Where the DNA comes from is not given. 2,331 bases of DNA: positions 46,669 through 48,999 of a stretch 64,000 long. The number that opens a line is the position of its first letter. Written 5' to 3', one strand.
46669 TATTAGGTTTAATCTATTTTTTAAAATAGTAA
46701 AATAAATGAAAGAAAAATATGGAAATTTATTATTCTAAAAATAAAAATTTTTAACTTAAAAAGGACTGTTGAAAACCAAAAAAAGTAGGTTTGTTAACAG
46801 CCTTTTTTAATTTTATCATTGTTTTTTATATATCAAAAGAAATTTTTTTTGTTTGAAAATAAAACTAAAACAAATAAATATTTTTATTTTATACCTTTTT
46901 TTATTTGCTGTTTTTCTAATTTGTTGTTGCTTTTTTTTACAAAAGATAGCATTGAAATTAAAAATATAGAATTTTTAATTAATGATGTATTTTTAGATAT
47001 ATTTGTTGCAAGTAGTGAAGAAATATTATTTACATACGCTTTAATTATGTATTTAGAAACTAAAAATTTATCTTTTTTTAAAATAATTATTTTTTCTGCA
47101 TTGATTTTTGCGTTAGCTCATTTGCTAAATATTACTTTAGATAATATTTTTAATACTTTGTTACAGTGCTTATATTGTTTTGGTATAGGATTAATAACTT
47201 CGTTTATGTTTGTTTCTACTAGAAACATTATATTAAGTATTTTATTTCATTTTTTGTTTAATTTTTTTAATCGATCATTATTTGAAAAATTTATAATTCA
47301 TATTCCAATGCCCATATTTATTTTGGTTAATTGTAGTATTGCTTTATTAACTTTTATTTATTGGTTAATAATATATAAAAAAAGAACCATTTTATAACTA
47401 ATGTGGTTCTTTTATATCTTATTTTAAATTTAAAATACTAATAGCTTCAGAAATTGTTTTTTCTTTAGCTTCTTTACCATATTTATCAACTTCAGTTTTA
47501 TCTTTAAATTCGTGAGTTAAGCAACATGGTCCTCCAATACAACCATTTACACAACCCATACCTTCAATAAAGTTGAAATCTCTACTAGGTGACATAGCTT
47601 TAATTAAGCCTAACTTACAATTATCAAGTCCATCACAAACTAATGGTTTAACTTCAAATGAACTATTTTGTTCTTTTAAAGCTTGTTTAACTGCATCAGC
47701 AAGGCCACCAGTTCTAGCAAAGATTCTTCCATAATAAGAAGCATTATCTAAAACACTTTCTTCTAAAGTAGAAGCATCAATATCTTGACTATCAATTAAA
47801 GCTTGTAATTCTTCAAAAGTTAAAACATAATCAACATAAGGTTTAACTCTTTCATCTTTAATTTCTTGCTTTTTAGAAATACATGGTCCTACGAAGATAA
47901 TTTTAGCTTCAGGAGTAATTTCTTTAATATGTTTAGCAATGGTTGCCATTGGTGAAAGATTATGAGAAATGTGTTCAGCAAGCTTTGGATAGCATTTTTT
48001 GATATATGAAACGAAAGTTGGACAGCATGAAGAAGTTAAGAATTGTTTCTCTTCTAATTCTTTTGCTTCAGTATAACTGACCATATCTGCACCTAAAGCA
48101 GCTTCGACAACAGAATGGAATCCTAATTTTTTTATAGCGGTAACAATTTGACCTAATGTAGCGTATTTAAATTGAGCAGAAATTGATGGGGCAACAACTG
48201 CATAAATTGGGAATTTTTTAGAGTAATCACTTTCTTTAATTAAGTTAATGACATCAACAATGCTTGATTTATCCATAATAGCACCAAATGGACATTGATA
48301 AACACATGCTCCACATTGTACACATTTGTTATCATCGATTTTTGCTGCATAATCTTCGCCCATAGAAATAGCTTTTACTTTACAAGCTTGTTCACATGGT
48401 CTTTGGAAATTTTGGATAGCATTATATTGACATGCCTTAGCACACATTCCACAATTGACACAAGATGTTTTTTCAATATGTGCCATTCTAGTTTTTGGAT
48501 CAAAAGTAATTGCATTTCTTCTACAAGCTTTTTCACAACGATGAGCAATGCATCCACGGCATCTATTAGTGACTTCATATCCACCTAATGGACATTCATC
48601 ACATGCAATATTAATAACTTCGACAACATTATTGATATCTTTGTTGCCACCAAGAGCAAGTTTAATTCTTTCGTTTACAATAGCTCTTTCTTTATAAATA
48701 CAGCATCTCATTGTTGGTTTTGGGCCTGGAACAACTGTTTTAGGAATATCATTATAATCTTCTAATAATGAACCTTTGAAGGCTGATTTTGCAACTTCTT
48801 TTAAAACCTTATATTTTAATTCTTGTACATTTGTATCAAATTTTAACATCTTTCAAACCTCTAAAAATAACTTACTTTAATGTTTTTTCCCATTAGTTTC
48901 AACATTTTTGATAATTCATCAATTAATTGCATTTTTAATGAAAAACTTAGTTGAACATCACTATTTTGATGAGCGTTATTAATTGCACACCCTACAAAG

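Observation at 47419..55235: hfsABCD-like sensory [FeFe]-hydrogenase / PP2C signalling module fused into the rex-adhE operon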

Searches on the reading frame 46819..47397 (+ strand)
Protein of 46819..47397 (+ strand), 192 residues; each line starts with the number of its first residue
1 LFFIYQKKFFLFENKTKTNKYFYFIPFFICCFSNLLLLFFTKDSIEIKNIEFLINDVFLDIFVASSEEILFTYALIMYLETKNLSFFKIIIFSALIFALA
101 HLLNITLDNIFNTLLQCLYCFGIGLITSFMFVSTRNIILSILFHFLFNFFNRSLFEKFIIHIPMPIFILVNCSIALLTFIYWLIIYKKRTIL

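Call 80: search_protein_families(library=pfam, proteins=[window:46819-47397:+], max_evalue=0.001)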
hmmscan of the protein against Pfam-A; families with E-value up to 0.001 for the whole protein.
window:46819-47397:+ (192 aa): 1 family
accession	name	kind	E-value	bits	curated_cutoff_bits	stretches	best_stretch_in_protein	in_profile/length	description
PF02517.21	Rce1-like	-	2.8e-14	53.6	22.4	1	57-150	9-93/93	Type II CAAX prenyl endopeptidase Rce1-like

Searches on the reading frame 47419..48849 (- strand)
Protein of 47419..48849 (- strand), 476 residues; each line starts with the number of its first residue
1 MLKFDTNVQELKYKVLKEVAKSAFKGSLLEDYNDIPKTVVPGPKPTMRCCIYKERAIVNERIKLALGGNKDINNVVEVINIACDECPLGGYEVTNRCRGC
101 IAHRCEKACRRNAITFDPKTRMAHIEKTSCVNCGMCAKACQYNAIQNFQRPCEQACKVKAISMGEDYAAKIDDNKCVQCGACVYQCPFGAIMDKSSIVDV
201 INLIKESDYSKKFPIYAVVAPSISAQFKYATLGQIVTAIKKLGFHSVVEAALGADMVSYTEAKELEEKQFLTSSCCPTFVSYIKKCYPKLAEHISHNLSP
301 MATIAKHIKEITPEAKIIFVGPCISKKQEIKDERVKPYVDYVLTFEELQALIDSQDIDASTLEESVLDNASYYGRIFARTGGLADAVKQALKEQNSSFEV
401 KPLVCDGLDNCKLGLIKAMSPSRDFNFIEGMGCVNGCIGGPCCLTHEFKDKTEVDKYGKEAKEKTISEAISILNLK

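Call 4: search_protein_families(library=pfam, proteins=[window:47419-48849:-], max_evalue=0.01)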
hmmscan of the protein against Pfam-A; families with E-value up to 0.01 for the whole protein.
window:47419-48849:- (476 aa): 14 families
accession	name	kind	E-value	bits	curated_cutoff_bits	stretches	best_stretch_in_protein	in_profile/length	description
PF02906.19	Fe_hyd_lg_C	-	3.2e-59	201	22.1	1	215-441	3-245/245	Iron only hydrogenase large subunit, C-terminal domain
PF12838.12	Fer4_7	-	2.3e-11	44.4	27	2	96-144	1-52/52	4Fe-4S dicluster domain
PF00037.32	Fer4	-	3.2e-11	43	21.1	2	170-191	2-23/24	4Fe-4S binding domain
PF12837.12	Fer4_6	-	8.4e-09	35.4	25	2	169-191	2-24/24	4Fe-4S binding domain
PF25160.1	LdpA_Fe-S-bd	-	1.1e-07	32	27.6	1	149-195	6-47/49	LdpA Fe-S cluster-binding domain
PF14697.11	Fer4_21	-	3.2e-07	30.8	35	1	152-191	14-57/59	4Fe-4S dicluster domain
PF13187.11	Fer4_9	-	1.9e-06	28.2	27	2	96-145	1-52/52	4Fe-4S dicluster domain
PF13484.11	Fer4_16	-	3.3e-06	28.2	30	2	130-188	2-65/66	4Fe-4S double cluster binding domain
PF12797.12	Fer4_2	-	1.2e-05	25.3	24.5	2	170-188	4-22/22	4Fe-4S binding domain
PF13237.11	Fer4_10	-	7.6e-05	23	25.5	2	152-187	15-53/53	4Fe-4S dicluster domain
PF13247.11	Fer4_11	-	0.00075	20.1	26.2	0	94-146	7-60/100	4Fe-4S dicluster domain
PF13534.11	Fer4_17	-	0.00086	20.2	22.2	1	129-187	1-57/61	4Fe-4S dicluster domain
PF13183.11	Fer4_8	-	0.0019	19.1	27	1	128-189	3-67/68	4Fe-4S dicluster domain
PF12800.12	Fer4_4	-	0.0022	18.7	24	1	174-189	2-17/17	4Fe-4S binding domain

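Call 33: search_solved_structures(query=window:47419-48849:-, show_alignments=2, max_evalue=1e-10)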
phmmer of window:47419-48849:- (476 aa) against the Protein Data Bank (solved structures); distinct sequences matched with E-value up to 1e-10: 45.
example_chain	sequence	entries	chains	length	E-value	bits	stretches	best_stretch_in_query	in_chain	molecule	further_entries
7qhf_A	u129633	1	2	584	5.4e-29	104.6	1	116-399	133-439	Iron hydrogenase 1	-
9rjq_A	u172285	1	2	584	1e-28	103.7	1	116-399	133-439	Iron hydrogenase 1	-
1c4a_A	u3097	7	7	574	1e-28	103.6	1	117-399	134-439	PROTEIN (FE-ONLY HYDROGENASE) | PROTEIN (PERIPLASMIC HYDROGENASE 1) | Iron hydrogenase 1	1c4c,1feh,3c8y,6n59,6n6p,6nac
4xdd_A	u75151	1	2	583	1.1e-28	103.5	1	116-399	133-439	Iron hydrogenase 1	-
4xdc_A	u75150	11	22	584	1.1e-28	103.5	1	116-399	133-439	Iron hydrogenase 1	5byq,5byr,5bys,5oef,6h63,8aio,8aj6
6gm3_A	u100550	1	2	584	2.1e-28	102.6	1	116-399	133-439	Iron hydrogenase 1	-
6gm2_A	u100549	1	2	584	2.5e-28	102.3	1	116-399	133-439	Iron hydrogenase 1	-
6yf4_A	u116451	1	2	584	2.5e-28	102.3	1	117-399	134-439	Iron hydrogenase 1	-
6gm8_A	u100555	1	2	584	2.6e-28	102.3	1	116-399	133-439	Iron hydrogenase 1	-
6gm0_A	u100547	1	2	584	2.6e-28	102.3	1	117-399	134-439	Iron hydrogenase 1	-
8cjy_A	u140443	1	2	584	2.7e-28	102.3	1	116-399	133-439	Iron hydrogenase 1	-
6gm4_A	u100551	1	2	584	2.8e-28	102.2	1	116-399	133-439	Iron hydrogenase 1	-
5la3_A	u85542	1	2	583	5.9e-28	101.1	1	116-399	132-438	Iron hydrogenase 1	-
6gm1_A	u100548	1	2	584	6.2e-28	101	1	116-399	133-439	Iron hydrogenase 1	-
9rjo_A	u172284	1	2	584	7.7e-28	100.7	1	117-400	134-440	Iron hydrogenase 1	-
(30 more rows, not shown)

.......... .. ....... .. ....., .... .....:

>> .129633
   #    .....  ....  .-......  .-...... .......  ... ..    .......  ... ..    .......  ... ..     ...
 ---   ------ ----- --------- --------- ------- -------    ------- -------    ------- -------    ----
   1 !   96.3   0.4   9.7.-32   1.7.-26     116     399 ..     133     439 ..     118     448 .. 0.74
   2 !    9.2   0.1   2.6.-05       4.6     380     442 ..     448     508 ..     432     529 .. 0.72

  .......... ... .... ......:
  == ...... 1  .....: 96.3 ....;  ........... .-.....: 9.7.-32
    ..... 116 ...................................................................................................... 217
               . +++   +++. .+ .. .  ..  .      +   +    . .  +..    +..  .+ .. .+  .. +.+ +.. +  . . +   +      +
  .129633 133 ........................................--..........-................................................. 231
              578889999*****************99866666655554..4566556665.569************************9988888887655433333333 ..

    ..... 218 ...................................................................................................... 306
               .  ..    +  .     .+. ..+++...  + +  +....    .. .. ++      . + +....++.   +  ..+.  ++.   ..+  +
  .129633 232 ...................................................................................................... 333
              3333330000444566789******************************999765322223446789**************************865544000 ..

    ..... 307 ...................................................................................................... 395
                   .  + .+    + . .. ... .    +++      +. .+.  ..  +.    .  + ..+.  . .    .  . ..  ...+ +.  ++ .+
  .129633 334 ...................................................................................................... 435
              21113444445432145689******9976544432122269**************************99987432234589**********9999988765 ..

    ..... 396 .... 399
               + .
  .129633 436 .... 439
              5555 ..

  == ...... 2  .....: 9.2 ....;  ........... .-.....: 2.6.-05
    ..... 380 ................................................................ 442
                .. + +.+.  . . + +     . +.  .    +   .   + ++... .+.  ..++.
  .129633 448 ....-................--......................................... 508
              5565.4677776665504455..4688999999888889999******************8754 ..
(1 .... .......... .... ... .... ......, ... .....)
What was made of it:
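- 47419..48849 (-): hydA2/hfsD-like monomeric group B [FeFe]-hydrogenase (476 aa), predicted to be catalytic and ferredoxin-dependent. The alignment to CpI keeps C299, C300, C355, K358, E361, M497, C499 and C503; M353 is replaced by G (call 33).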

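Call 50: search_protein_families(library=ncbifam, proteins=[window:47419-48849:-], max_evalue=0.001)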
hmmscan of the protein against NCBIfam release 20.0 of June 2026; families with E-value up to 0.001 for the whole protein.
window:47419-48849:- (476 aa): 43 families (the best 25 are shown)
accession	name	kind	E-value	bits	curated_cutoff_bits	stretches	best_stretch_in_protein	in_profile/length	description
TIGR04105.1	FeFe_hydrog_B1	subfamily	2.1e-168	560.8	450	1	4-446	1-461/462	monomeric [FeFe] hydrogenase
TIGR02512.1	FeFe_hydrog_A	subfamily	4.9e-44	150.7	405.95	1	125-392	4-294/375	[FeFe] hydrogenase, group A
NF040763.1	FeFe_hydrog_A6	exception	5.6e-41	140.6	765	1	113-391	130-431/571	NADH-dependent [FeFe] hydrogenase, group A6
NF040762.1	Hydr_FeFe_Clost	exception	1.8e-30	106.1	900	1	115-394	131-433/572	ferredoxin hydrogenase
NF058577.1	FdxA_fam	equivalog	6.4e-12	45.5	65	2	152-190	15-52/52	4Fe-4S ferredoxin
NF045874.1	Vhu_polyferre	exception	9.4e-09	34.5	600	2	152-192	136-175/381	F420-non-reducing hydrogenase associated-polyferredoxin VhuB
NF041836.1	rnfB_Methano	equivalog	1e-08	35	445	1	152-191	149-262/265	Rnf electron transport complex subunit RnfB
NF040864.1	HgcB_ferredoxin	equivalog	1.7e-08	34.2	99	1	151-204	21-74/93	mercury methylation ferredoxin HgcB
NF007382.0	PRK09898.1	equivalog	2.1e-08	33.9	213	2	94-143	120-169/208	ferredoxin-like protein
NF045992.1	CircClkLdpA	equivalog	2.3e-08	33.5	450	1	148-204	109-165/360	circadian clock protein LdpA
TIGR02700.1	flavo_MJ0208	hypoth_equivalog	2.6e-08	33.4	251.35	2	94-147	147-196/234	dihydromethanopterin reductase (acceptor)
NF005505.0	PRK07118.1-4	equivalog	3e-08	33.5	378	1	151-191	223-262/265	Fe-S cluster domain-containing protein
NF040770.1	hetero_SS_HdrA2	exception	3.1e-08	32.2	1100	2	152-197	585-629/777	CoB-CoM heterodisulfide reductase HdrA2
NF005504.0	PRK07118.1-3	equivalog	4.8e-08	32.7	437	1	97-191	139-236/293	Fe-S cluster domain-containing protein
NF045490.1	FdxA_Protbact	equivalog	5.7e-08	33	135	1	152-214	17-80/104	ferredoxin FdxA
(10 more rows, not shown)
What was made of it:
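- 47419..48849 (-): TIGR04105 at 560.8 bits against a cut-off of 450, full length (call 50).
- HydA2 is group B and catalytic: calls 33, 50.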
